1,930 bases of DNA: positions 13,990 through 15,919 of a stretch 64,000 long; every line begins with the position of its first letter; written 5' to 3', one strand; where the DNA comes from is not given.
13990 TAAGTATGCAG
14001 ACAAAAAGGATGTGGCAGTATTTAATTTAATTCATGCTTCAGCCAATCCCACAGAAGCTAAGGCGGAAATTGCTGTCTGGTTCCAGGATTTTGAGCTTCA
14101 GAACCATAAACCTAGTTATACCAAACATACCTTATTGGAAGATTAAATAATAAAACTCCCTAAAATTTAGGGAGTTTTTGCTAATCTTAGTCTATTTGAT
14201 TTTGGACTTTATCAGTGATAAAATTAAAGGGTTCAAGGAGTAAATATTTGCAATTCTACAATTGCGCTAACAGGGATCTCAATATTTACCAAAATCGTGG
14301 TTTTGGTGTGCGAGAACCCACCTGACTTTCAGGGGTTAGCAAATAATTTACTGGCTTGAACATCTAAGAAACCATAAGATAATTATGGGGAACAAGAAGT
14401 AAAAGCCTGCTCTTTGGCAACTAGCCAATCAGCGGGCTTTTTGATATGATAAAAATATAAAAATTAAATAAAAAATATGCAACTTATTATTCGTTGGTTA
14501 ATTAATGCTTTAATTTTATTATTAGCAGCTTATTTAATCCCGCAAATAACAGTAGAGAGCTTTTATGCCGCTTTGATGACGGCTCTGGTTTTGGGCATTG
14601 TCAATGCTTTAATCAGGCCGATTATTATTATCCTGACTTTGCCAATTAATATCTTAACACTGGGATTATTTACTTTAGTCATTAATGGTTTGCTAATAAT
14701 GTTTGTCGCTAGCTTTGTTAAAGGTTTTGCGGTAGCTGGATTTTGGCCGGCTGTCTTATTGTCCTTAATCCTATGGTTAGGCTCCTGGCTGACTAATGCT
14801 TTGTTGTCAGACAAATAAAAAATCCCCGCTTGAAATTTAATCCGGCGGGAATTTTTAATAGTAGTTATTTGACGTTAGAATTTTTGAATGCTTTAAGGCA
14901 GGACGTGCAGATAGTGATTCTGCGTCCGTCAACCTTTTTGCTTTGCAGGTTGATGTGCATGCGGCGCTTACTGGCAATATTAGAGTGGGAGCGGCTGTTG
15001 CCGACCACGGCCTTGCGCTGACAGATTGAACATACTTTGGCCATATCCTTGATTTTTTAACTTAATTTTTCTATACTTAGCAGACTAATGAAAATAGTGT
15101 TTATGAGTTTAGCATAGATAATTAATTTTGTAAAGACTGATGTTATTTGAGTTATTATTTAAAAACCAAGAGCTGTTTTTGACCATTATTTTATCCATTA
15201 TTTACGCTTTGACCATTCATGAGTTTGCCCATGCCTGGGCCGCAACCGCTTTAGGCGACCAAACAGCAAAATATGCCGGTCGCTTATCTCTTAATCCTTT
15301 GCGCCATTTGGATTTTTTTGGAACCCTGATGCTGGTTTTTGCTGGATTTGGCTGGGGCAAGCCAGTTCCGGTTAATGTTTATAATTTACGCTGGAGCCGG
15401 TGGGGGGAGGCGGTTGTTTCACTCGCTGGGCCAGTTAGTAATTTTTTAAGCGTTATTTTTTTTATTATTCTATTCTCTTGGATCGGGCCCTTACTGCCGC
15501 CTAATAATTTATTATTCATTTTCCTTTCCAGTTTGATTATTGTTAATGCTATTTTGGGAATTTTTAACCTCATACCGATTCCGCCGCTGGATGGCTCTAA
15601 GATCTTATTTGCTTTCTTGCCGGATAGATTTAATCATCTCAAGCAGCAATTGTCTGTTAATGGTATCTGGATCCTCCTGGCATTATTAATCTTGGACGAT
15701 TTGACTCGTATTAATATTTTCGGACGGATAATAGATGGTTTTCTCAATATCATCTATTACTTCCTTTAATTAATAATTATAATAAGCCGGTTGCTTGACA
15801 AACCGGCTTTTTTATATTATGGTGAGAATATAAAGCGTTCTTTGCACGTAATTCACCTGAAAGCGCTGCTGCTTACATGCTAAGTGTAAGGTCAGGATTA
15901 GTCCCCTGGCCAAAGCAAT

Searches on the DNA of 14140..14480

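Call 107: search_rna_families(source=window, start=14140, end=14480, threshold=evalue, max_evalue=10, show_alignments=2)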
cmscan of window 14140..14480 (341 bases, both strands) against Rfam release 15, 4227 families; matches with E-value up to 10: 16.
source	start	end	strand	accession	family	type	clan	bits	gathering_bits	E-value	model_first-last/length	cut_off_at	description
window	14144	14207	-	RF02371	PyrG_leader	Cis-reg; leader;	-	23.2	65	0.64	1-78/78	no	PyrG leader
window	14394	14476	-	RF02064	STnc370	Gene; sRNA;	-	23.2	54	0.8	1-71/71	no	Enterobacterial sRNA STnc370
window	14364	14480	-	RF01459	rliE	Gene; sRNA;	-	22.1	90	0.15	104-222/222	5'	Listeria sRNA rliE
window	14142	14190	+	RF02362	Yfr10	Gene; sRNA;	-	22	43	0.49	1-78/78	no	Cyanobacterial functional RNA 10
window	14147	14242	-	RF01859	Phe_leader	Cis-reg; leader;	-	20.8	55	0.33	1-125/125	no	Phenylalanine leader peptide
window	14140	14207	-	RF01770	rimP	Cis-reg; leader;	-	19.4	47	0.79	1-71/102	3'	Gammaprotebacteria rimP leader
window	14146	14187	+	RF02075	STnc230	Gene; sRNA;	-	18.3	50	3.3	41-83/83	no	Enterobacterial sRNA STnc230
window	14140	14184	+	RF01859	Phe_leader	Cis-reg; leader;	-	17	55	2.4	84-125/125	5'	Phenylalanine leader peptide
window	14143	14197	+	RF01770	rimP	Cis-reg; leader;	-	17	47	2.5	23-102/102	no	Gammaprotebacteria rimP leader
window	14140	14200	-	RF02362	Yfr10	Gene; sRNA;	-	17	43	5.4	1-78/78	no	Cyanobacterial functional RNA 10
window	14400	14442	+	RF03664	MIR6288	Gene; miRNA;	-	16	74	2.1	1-92/92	no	MIR6288 microRNA precursor family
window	14151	14182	-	RF00697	mir-186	Gene; miRNA;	-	16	70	2.5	1-82/82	no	mir-186 microRNA precursor family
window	14229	14283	-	RF02119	FTX_1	Gene; lncRNA;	-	15.8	50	0.98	1-71/71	no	FTX transcript, XIST regulator conserved region 1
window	14417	14480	+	RF04184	BTnc060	Gene; sRNA;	-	15.5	228.9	4.7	1-67/213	3'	Bacteroides sRNA BTnc060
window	14430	14480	-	RF01289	snoR17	Gene; snRNA; snoRNA; CD-box;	-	15.2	60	9.3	41-110/110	5'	Small nucleolar RNA snoR17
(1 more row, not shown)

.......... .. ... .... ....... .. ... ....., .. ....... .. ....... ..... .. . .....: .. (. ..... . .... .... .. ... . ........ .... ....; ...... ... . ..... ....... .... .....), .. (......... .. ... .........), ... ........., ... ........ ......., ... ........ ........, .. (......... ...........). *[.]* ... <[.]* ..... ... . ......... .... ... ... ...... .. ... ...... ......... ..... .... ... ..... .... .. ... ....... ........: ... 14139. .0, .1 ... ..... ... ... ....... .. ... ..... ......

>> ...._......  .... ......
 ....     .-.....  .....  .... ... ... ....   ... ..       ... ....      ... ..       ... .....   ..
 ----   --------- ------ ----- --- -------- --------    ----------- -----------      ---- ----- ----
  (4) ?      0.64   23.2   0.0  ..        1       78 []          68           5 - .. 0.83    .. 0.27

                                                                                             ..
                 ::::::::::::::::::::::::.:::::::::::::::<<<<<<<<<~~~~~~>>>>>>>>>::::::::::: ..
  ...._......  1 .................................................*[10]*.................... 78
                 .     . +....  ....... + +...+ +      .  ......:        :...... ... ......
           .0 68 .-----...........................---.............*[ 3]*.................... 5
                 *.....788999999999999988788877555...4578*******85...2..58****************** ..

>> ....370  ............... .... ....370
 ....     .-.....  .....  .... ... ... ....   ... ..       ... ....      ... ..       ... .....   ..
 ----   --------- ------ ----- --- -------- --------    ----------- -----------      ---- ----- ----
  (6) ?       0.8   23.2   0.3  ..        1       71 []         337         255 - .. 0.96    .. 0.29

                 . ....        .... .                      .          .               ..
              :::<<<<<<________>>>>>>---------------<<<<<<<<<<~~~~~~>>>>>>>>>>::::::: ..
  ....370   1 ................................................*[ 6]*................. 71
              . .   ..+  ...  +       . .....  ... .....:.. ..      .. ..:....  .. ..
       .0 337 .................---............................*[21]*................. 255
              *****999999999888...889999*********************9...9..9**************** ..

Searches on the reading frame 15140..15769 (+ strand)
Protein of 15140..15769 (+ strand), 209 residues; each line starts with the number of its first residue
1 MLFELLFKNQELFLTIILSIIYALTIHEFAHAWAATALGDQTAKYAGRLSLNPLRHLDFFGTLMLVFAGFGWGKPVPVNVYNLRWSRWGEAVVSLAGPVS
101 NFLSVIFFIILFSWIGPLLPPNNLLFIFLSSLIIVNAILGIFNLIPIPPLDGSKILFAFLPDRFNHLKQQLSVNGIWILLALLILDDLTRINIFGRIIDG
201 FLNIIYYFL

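Call 13: find_encoding_contigs(protein=window:15140-15769:+, flank=10000, max_places=10)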
Protein window:15140-15769:+ (209 aa): 1 contig read that carries it; 1 place shown.
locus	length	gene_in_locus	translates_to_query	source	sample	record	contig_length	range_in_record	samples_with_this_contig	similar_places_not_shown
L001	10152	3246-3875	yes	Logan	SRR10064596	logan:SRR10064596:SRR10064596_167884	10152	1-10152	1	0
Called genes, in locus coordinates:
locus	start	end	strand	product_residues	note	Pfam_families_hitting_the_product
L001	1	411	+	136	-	?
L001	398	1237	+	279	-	PF00753:Lactamase_B, PF23023:Anti-Pycsar_Apyc1 (weak), PF12706:Lactamase_B_2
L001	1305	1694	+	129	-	PF00072:Response_reg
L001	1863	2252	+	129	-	PF00334:NDK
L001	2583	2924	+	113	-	PF04020:Phage_holin_4_2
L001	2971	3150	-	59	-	PF00830:Ribosomal_L28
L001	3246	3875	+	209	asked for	PF02163:Peptidase_M50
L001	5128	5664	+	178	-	-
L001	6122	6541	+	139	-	PF00164:Ribosom_S12_S23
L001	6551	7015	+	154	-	PF00177:Ribosomal_S7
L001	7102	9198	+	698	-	PF00009:GTP_EFTU, PF22042:EF-G_D2, PF03144:GTP_EFTU_D2, PF14492:EFG_III, PF16658:RF3_C, PF03764:EFG_IV, PF00679:EFG_C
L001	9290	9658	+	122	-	-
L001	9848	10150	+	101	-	?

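Call 15: find_related_loci(query=window:15140-15766:+, collection=genome_contigs, flank=6000)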
Query window:15140-15766:+ (209 aa) in genome_contigs; peptide patterns used: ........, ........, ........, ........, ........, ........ (x = any residue, [..] = any of these).
600 stretches matched a pattern (row limit reached: there are more); 562 encode a relative of the query (tblastn E <= 1e-3); the best 80 are kept; 80 distinct loci.
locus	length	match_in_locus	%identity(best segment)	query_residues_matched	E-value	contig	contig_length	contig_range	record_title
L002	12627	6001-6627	64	1-209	3e-75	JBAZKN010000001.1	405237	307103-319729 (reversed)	MAG: Patescibacteria group bacterium isolate SO_2017_LW4_144 scaffold_63_c1_LW137-91_2017, whole genome shotgun sequence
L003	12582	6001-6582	55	1-192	3e-63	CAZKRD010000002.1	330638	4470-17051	MAG TPA_asm: uncultured Candidatus Saccharibacteria bacterium isolate SRP179991_co3_31 genome assembly, contig: NODE_2_l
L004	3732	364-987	52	1-202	1e-62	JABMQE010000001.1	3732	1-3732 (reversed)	MAG: Candidatus Falkowbacteria bacterium isolate bin.303 k141_69610, whole genome shotgun sequence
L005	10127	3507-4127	51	1-205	9e-61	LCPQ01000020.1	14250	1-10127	MAG: Parcubacteria group bacterium GW2011_GWA2_48_9 UY34_C0020, whole genome shotgun sequence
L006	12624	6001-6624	53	1-205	5e-60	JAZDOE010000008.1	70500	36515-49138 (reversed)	MAG: Candidatus Falkowbacteria bacterium isolate MEGAHIT-group-0.750 k141_20516868, whole genome shotgun sequence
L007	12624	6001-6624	50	1-206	6e-60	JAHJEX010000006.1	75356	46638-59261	MAG: Patescibacteria group bacterium isolate Modern_marine_glass_biofilm.mb.144 Modern_marine_gla.mb.144_k141_60088, who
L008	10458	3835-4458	49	1-206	2e-59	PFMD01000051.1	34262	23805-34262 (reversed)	MAG: Candidatus Kerfeldbacteria bacterium CG_4_10_14_0_8_um_filter_42_10 CG_4_10_14_0.8_um_filter_scaffold_507_c, whole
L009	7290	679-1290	49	1-202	7e-56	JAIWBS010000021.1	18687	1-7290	MAG: Pirellulales bacterium isolate SFP3_RM_35 k127_12125786_48655, whole genome shotgun sequence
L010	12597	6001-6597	50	1-197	4e-55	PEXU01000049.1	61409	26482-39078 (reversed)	MAG: Candidatus Kerfeldbacteria bacterium CG08_land_8_20_14_0_20_40_16 CG08_land_8_20_14_0.20_scaffold_100_c, whole geno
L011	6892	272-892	48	1-206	3e-54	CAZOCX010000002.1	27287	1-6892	MAG TPA_asm: uncultured Gammaproteobacteria bacterium isolate binchicken_co144_210 genome assembly, contig: NODE_3701_le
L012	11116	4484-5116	49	2-208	4e-53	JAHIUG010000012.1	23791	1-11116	MAG: Patescibacteria group bacterium isolate MM_PC_MetaG.mb.242 MM_PC_MetaG.mb.242_k141_227499, whole genome shotgun seq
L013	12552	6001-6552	52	16-199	2e-55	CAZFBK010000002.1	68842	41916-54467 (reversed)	MAG TPA_asm: uncultured Gammaproteobacteria bacterium isolate SRP286056_co1_112 genome assembly, contig: NODE_347_length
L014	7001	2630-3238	46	1-205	2e-51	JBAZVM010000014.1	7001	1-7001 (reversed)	MAG: Patescibacteria group bacterium isolate SO_2017_GW1_252 NODE_40560_length_7001_cov_2.518621_OW334_2017, whole genom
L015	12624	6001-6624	46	1-206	8e-51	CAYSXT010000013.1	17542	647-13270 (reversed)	MAG TPA_asm: uncultured Candidatus Saccharibacteria bacterium isolate binchicken_co275_54 genome assembly, contig: NODE_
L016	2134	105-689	50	2-195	2e-51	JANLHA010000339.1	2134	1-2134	MAG: Candidatus Omnitrophota bacterium isolate P6-5 k99_429128, whole genome shotgun sequence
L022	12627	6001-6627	59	1-209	6e-78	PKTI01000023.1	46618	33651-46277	MAG: Candidatus Parcubacteria bacterium isolate BM519 sc_400, whole genome shotgun sequence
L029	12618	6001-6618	63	1-206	7e-82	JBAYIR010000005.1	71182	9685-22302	MAG: Patescibacteria group bacterium isolate SO_2016_GW1_35 scaffold00833_OW334_2016, whole genome shotgun sequence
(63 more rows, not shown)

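Call 24: find_homologous_proteins(query=window:15140-15766:+, max_evalue=1e-40)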
Query window:15140-15766:+ (209 aa): 547 proteins with E <= 1e-40 among 8000 candidates; the best 120 are listed.
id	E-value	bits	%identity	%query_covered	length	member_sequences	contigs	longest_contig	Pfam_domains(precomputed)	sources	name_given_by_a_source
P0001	1.3e-129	448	100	100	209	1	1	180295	PF02163.29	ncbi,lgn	-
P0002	3.1e-96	339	76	98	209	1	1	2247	PF02163.29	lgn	-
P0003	2.5e-88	313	67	100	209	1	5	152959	PF02163.29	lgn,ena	-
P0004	3.5e-88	313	69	98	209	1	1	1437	PF02163.29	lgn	-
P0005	2.7e-87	310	69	100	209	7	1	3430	PF02163.29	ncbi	-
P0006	2.2e-84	301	64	100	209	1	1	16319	PF02163.29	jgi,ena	-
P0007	3.4e-84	300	67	100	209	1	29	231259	PF02163.29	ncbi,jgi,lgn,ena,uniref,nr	ncbi:MAG: site-2 protease family protein [Candidatus Komeilibacteria bacterium CG11_big_fil_rev_8_21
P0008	1.3e-83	298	68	100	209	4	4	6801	PF02163.29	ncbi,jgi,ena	-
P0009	2.1e-83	297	66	100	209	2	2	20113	PF02163.29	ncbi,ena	-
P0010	2.3e-83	297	66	100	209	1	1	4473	PF02163.29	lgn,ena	-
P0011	7.4e-83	296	66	100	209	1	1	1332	PF02163.29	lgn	-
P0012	1.3e-82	295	64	100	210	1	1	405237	PF02163.29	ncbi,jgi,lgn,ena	ncbi:MAG: site-2 protease family protein [Patescibacteria group bacterium]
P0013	1.4e-82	295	65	100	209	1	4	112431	PF02163.29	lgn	-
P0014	2.2e-82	294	64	98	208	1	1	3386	PF02163.29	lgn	-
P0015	2.8e-82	294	66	100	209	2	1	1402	PF02163.29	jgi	-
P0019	1.1e-81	292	67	100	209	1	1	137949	PF02163.29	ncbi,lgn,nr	ncbi:MAG: site-2 protease family protein [Patescibacteria group bacterium]|nr:site-2 protease family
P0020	1.1e-81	292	66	100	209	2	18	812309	PF02163.29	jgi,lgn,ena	jgi:Zn-dependent protease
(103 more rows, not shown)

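Call 25: find_encoding_contigs(protein=P0002, flank=5000, max_places=3)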
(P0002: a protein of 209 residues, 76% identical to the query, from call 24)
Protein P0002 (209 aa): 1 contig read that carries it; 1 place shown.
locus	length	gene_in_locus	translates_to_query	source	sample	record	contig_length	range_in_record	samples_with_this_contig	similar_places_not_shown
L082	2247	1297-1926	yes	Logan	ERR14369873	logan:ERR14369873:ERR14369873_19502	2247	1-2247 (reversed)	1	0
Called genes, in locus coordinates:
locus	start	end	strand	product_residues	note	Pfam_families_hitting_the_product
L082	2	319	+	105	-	?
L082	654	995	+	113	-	PF04020:Phage_holin_4_2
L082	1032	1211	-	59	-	PF00830:Ribosomal_L28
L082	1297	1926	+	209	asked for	PF02163:Peptidase_M50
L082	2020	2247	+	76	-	?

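Call 26: find_encoding_contigs(protein=P0003, flank=5000, max_places=3)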
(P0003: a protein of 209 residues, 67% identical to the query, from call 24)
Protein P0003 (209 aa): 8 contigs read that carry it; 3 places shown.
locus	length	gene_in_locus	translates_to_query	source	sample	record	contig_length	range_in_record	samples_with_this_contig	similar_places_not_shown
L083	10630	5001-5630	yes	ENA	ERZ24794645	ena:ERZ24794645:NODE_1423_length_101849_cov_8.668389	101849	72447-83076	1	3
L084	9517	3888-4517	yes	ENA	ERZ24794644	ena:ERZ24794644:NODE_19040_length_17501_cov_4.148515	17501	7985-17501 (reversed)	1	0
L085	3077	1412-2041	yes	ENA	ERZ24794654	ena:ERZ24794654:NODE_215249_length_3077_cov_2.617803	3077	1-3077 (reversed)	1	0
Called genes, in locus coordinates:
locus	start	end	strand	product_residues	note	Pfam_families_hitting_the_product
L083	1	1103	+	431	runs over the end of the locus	PF03772:Competence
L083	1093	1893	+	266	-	PF00753:Lactamase_B, PF23023:Anti-Pycsar_Apyc1 (faint), PF12706:Lactamase_B_2 (weak)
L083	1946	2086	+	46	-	-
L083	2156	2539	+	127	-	PF00072:Response_reg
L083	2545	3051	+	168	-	PF00334:NDK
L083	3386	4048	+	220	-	PF00702:Hydrolase, PF13419:HAD_2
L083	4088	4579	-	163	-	-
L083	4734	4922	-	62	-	PF00830:Ribosomal_L28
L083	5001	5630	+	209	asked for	PF02163:Peptidase_M50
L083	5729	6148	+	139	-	PF00164:Ribosom_S12_S23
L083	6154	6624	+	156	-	PF00177:Ribosomal_S7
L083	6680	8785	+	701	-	PF00009:GTP_EFTU, PF22042:EF-G_D2, PF03144:GTP_EFTU_D2, PF14492:EFG_III, PF16658:RF3_C, PF03764:EFG_IV, PF00679:EFG_C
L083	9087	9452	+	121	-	-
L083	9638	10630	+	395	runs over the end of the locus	PF00009:GTP_EFTU, PF03144:GTP_EFTU_D2, PF03143:GTP_EFTU_D3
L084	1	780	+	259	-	?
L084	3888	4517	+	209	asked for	PF02163:Peptidase_M50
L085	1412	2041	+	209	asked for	PF02163:Peptidase_M50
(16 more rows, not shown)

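Call 27: find_encoding_contigs(protein=P0005, flank=5000, max_places=3)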
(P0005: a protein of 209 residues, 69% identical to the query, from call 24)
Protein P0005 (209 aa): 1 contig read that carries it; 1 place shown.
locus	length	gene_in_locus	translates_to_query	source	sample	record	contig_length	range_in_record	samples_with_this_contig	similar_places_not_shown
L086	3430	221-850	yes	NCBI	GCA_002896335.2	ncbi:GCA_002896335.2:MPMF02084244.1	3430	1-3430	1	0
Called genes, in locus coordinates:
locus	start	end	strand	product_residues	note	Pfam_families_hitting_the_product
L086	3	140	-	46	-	?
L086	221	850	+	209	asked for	PF02163:Peptidase_M50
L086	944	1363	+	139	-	PF00164:Ribosom_S12_S23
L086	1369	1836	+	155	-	PF00177:Ribosomal_S7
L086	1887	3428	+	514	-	?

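Call 28: find_encoding_contigs(protein=P0007, flank=5000, max_places=3)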
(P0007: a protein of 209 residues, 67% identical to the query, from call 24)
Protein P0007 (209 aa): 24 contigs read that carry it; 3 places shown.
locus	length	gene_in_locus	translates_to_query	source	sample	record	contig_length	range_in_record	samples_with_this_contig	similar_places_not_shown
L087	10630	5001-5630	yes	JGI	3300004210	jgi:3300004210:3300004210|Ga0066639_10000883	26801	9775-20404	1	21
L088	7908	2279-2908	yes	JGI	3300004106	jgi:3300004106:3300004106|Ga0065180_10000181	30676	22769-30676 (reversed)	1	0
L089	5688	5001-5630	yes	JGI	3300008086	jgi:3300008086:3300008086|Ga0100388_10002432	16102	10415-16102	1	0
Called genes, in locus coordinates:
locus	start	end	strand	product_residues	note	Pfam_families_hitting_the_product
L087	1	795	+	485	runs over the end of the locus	-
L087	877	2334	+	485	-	PF03772:Competence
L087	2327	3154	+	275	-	PF00753:Lactamase_B, PF23023:Anti-Pycsar_Apyc1 (weak), PF12706:Lactamase_B_2 (weak)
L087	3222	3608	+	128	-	PF00072:Response_reg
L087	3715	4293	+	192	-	PF00334:NDK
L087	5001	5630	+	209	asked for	PF02163:Peptidase_M50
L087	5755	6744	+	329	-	PF13793:Pribosyltran_N, PF00156:Pribosyltran (weak), PF14572:Pribosyl_synth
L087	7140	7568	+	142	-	PF00164:Ribosom_S12_S23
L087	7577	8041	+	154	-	PF00177:Ribosomal_S7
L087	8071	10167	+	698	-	PF00009:GTP_EFTU, PF22042:EF-G_D2, PF03144:GTP_EFTU_D2, PF14492:EFG_III, PF16658:RF3_C, PF03764:EFG_IV, PF00679:EFG_C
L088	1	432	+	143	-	?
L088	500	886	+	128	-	PF00072:Response_reg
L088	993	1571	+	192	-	PF00334:NDK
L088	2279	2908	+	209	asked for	PF02163:Peptidase_M50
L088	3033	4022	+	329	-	PF13793:Pribosyltran_N, PF00156:Pribosyltran (weak), PF14572:Pribosyl_synth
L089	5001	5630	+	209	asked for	PF02163:Peptidase_M50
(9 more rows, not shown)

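Call 54: search_protein_families(library=pfam, proteins=[L022:7718-8365:+, L082:2020-2247:+, L029:7059-7310:+, L029:6859-7041:+], max_evalue=1)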
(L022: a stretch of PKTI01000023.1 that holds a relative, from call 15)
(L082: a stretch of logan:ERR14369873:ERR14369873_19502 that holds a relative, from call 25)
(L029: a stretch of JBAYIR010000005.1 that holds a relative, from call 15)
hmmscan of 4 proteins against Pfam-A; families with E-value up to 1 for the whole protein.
L022:7718-8365:+ (216 aa): 0 families

L082:2020-2247:+ (76 aa): 0 families

L029:7059-7310:+ (84 aa): 0 families

L029:6859-7041:+ (61 aa): 0 families

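Call 82: find_encoding_contigs(protein=P0019, flank=4000, max_places=2)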
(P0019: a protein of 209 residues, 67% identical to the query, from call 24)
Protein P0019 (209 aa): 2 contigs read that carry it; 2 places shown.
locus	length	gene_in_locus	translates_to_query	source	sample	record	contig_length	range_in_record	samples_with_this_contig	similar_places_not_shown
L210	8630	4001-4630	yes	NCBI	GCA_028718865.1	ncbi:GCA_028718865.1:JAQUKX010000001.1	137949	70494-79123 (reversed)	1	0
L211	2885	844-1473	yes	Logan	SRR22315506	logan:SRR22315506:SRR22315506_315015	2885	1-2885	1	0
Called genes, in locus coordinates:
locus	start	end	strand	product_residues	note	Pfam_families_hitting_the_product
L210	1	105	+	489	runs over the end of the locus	-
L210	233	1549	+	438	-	PF03772:Competence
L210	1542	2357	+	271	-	PF00753:Lactamase_B, PF23023:Anti-Pycsar_Apyc1 (weak), PF19583:ODP (weak), PF12706:Lactamase_B_2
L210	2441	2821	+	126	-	PF00072:Response_reg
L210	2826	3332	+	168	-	PF00334:NDK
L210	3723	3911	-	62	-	PF00830:Ribosomal_L28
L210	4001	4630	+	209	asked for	PF02163:Peptidase_M50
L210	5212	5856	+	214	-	-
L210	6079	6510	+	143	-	PF00164:Ribosom_S12_S23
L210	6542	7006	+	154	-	PF00177:Ribosomal_S7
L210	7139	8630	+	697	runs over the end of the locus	PF00009:GTP_EFTU, PF22042:EF-G_D2, PF03144:GTP_EFTU_D2, PF14492:EFG_III, PF16658:RF3_C, PF03764:EFG_IV, PF00679:EFG_C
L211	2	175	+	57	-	?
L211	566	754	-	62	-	PF00830:Ribosomal_L28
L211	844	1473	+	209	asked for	PF02163:Peptidase_M50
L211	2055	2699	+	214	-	-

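Call 83: find_encoding_contigs(protein=P0020, flank=4000, max_places=2)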
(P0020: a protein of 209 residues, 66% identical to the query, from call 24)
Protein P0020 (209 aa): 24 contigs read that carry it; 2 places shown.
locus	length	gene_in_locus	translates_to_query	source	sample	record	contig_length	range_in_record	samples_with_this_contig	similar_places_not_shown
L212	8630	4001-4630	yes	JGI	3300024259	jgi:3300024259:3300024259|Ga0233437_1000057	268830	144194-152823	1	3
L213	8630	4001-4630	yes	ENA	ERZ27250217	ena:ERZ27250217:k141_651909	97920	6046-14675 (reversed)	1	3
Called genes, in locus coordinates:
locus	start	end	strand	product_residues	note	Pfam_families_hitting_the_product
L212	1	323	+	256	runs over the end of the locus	PF00753:Lactamase_B, PF23023:Anti-Pycsar_Apyc1 (weak), PF12706:Lactamase_B_2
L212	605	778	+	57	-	-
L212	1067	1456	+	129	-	PF00072:Response_reg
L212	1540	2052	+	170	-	PF00334:NDK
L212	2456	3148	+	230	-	PF00702:Hydrolase, PF13419:HAD_2, PF13242:Hydrolase_like (weak)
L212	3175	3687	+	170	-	-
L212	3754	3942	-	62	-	PF00830:Ribosomal_L28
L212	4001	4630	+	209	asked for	PF02163:Peptidase_M50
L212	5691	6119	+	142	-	PF00164:Ribosom_S12_S23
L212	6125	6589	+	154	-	PF00177:Ribosomal_S7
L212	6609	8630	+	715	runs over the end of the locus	PF00009:GTP_EFTU, PF22042:EF-G_D2, PF03144:GTP_EFTU_D2, PF14492:EFG_III, PF16658:RF3_C, PF03764:EFG_IV, PF00679:EFG_C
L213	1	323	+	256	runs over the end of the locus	PF00753:Lactamase_B, PF23023:Anti-Pycsar_Apyc1 (weak), PF12706:Lactamase_B_2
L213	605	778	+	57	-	-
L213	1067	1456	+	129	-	PF00072:Response_reg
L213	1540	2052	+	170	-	PF00334:NDK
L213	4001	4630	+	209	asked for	PF02163:Peptidase_M50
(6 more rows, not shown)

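Call 115: find_encoding_contigs(protein=P0008, flank=4000, max_places=4)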
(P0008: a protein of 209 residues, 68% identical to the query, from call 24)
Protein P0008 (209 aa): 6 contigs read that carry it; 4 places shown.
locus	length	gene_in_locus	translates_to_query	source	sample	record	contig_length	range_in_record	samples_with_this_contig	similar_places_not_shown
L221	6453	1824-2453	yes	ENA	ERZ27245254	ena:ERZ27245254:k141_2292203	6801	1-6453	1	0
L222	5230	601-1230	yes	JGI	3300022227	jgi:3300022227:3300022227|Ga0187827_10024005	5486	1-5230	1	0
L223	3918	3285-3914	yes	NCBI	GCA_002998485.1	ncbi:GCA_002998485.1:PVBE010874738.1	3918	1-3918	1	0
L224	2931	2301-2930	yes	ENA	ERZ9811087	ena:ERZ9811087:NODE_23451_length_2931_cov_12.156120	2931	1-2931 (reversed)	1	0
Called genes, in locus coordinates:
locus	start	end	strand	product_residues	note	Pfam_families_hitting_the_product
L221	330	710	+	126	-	PF00072:Response_reg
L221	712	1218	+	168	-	PF00334:NDK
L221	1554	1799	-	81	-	PF00830:Ribosomal_L28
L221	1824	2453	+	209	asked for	PF02163:Peptidase_M50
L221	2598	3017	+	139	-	PF00164:Ribosom_S12_S23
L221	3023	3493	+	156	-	PF00177:Ribosomal_S7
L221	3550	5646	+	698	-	PF00009:GTP_EFTU, PF22042:EF-G_D2, PF03144:GTP_EFTU_D2, PF14492:EFG_III, PF16658:RF3_C, PF03764:EFG_IV, PF00679:EFG_C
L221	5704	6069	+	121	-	-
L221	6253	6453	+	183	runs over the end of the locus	?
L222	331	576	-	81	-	PF00830:Ribosomal_L28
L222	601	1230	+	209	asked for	PF02163:Peptidase_M50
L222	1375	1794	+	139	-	PF00164:Ribosom_S12_S23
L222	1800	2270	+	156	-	PF00177:Ribosomal_S7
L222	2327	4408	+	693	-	PF00009:GTP_EFTU, PF22042:EF-G_D2, PF03144:GTP_EFTU_D2, PF14492:EFG_III, PF16658:RF3_C, PF03764:EFG_IV, PF00679:EFG_C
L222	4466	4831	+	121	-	-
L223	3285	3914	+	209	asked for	PF02163:Peptidase_M50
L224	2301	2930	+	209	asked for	PF02163:Peptidase_M50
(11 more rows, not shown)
